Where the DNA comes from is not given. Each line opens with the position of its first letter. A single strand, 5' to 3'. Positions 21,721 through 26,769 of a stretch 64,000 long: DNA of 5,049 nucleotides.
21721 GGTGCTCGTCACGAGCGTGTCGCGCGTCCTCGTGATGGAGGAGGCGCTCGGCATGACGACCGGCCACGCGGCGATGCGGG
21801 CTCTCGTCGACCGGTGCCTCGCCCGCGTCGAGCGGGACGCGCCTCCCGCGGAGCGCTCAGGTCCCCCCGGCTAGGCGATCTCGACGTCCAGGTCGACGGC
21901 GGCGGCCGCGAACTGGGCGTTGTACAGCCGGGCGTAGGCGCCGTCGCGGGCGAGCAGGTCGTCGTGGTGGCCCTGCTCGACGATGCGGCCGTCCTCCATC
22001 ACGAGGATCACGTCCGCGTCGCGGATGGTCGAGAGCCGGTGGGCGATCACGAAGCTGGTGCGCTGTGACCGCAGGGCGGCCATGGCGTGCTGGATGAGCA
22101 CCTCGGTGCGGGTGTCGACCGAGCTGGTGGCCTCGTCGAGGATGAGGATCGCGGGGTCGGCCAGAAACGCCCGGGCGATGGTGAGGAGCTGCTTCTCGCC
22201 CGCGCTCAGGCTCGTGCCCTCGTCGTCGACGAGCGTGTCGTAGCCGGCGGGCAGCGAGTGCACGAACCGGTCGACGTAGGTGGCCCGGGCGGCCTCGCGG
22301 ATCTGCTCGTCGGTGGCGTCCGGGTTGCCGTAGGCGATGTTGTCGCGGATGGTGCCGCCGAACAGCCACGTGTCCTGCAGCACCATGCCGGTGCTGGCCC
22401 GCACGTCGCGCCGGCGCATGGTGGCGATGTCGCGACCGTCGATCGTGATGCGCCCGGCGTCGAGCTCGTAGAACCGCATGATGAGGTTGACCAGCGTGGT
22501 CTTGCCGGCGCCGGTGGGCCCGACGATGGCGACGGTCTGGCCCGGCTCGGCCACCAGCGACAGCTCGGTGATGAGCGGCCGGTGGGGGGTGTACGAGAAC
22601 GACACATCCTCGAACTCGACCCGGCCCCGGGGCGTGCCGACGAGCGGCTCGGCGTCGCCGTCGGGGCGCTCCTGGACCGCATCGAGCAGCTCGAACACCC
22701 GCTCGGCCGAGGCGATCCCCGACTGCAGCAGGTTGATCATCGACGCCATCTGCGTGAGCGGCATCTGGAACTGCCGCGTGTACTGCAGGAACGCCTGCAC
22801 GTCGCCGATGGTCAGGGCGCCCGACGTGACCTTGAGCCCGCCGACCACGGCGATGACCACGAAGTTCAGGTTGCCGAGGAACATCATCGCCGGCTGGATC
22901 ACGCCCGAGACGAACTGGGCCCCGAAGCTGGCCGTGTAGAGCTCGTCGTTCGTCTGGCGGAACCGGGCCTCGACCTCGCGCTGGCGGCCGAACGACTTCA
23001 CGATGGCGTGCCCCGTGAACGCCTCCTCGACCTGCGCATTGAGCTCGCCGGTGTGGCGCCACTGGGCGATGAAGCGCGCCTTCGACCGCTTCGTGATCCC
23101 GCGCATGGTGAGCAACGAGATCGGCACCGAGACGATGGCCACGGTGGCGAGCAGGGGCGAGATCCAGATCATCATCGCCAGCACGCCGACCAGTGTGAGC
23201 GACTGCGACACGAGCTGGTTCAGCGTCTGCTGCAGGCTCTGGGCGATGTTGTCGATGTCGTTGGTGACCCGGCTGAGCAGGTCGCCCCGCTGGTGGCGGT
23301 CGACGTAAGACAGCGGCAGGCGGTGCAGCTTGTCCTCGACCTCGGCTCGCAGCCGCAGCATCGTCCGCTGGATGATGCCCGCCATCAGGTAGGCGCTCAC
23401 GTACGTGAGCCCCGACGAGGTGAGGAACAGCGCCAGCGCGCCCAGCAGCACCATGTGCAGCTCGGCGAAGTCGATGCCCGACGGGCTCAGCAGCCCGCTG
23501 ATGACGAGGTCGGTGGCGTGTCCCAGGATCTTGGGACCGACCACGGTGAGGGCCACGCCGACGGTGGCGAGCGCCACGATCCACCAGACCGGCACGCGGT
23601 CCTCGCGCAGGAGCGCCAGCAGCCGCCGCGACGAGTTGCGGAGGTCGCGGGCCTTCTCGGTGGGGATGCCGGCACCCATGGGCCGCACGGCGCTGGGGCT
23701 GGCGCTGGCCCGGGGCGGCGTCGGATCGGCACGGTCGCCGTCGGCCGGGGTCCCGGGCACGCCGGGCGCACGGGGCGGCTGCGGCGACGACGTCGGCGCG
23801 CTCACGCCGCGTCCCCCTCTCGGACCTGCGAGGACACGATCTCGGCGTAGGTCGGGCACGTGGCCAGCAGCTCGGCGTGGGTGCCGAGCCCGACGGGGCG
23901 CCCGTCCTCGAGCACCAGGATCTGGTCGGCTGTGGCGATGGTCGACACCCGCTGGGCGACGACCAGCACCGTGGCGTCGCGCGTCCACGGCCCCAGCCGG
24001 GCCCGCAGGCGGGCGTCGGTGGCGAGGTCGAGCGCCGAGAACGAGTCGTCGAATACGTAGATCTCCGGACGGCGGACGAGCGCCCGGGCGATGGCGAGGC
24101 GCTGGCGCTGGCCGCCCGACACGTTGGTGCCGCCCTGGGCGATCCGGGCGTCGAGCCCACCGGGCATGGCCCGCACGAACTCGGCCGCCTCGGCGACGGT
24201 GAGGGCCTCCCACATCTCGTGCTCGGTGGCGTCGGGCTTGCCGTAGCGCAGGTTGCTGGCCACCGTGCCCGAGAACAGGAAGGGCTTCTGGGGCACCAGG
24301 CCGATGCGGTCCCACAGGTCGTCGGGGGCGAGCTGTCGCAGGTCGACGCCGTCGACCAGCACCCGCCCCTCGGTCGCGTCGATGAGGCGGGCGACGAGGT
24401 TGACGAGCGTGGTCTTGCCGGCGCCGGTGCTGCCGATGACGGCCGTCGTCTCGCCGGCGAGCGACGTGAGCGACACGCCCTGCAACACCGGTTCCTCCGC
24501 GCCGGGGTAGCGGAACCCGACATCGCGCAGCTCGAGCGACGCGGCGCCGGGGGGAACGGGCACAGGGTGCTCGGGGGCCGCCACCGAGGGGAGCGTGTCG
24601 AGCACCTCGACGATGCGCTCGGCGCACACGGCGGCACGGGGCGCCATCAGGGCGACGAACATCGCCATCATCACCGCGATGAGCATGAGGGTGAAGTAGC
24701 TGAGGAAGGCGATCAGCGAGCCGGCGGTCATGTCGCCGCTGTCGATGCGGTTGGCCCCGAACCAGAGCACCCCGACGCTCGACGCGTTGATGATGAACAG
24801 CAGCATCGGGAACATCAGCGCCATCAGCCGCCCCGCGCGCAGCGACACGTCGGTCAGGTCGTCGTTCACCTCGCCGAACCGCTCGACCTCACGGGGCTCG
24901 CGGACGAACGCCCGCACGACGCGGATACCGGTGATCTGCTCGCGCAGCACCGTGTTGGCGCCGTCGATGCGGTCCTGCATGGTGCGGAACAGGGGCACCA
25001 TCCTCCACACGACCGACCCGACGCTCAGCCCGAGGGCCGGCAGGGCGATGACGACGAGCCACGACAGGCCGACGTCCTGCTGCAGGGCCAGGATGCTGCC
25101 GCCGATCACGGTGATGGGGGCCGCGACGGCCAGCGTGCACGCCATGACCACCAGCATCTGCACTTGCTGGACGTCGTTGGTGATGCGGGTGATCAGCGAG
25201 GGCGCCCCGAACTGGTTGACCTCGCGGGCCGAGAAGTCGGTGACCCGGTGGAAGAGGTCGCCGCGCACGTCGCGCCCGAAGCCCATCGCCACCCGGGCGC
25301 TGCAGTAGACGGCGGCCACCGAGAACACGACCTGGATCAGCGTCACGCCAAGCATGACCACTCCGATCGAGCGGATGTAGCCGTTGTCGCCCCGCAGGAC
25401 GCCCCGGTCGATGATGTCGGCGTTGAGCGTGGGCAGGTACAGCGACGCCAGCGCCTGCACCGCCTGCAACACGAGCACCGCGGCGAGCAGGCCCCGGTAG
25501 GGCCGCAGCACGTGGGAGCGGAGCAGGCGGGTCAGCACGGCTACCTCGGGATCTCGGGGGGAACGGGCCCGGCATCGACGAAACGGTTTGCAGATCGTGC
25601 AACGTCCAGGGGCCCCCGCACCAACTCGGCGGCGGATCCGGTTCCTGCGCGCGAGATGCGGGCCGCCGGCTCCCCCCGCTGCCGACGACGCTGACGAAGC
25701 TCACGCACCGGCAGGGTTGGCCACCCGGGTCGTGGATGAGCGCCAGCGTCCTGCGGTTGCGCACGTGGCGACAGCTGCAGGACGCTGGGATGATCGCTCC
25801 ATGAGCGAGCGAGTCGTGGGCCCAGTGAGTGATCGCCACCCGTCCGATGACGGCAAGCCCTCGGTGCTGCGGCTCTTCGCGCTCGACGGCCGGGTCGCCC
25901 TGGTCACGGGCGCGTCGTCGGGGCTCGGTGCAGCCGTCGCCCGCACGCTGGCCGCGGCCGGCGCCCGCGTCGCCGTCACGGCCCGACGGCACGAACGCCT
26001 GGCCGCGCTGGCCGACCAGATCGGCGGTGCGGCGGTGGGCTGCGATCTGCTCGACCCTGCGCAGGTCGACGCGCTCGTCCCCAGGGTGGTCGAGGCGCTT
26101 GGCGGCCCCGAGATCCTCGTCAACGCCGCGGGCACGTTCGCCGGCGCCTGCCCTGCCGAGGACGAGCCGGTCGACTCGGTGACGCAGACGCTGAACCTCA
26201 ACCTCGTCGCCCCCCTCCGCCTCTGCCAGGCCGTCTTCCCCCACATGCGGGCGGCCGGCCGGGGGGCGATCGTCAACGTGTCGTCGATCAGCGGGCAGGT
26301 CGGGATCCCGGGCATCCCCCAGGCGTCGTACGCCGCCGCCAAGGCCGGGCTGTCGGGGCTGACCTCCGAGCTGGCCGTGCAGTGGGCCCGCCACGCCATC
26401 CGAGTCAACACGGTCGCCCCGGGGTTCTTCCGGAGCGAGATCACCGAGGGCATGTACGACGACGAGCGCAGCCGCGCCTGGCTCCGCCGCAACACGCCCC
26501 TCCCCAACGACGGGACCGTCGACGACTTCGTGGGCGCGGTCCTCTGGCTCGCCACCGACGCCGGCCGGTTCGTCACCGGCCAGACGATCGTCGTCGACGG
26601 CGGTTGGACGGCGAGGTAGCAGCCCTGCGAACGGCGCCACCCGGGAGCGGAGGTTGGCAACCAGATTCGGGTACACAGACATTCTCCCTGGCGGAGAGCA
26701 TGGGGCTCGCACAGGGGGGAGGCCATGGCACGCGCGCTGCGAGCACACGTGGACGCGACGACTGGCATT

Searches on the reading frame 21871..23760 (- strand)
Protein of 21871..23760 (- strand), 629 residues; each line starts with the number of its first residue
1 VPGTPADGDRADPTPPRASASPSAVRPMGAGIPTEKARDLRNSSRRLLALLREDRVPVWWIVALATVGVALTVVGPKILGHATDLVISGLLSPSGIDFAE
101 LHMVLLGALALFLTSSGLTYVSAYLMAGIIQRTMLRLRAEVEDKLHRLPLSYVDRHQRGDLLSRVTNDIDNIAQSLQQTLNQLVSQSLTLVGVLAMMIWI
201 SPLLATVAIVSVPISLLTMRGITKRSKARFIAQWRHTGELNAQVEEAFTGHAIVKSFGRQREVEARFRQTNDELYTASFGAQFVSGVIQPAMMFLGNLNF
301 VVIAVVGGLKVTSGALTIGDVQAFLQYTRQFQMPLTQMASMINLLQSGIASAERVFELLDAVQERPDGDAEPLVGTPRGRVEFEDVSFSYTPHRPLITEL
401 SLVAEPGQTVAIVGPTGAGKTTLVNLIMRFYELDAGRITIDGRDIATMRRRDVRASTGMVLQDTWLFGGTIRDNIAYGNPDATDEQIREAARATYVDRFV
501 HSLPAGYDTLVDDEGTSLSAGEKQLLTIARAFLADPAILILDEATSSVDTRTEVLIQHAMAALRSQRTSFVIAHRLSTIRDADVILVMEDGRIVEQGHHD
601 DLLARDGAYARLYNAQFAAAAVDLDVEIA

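Call 35: search_protein_families(library=pfam, proteins=[window:21871-23760:-], max_evalue=0.001)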
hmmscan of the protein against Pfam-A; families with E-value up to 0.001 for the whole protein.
window:21871-23760:- (629 aa): 3 families
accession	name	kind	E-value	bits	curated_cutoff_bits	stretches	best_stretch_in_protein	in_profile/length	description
PF00664.28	ABC_membrane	-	1.9e-52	179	28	1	61-335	4-274/274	ABC transporter transmembrane region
PF00005.33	ABC_tran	-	1.4e-30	107.1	25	1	399-546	3-137/137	ABC transporter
PF02463.25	SMC_N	-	0.00014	21.8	40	0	517-587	136-210/220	RecF/RecN/SMC N terminal domain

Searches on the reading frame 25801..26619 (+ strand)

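Call 35: search_protein_families(library=pfam, proteins=[window:25801-26619:+], max_evalue=0.001)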
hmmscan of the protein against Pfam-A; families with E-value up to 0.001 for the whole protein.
window:25801-26619:+ (272 aa): 5 families
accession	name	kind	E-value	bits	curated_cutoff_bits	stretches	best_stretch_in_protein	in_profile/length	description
PF13561.12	adh_short_C2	-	2.1e-57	194.8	27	1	37-270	1-236/236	Enoyl-(Acyl carrier protein) reductase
PF00106.31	adh_short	-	9.5e-50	169.2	26.6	1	31-221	1-193/195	short chain dehydrogenase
PF08659.16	KR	-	8.2e-09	36.1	22.6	1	33-191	3-163/180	KR domain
PF01370.27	Epimerase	-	2.7e-07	30.7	20.9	1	33-169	1-124/240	NAD dependent epimerase/dehydratase family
PF13460.12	NAD_binding_10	-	0.00017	21.9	27.2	1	37-164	1-100/184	NAD(P)H-binding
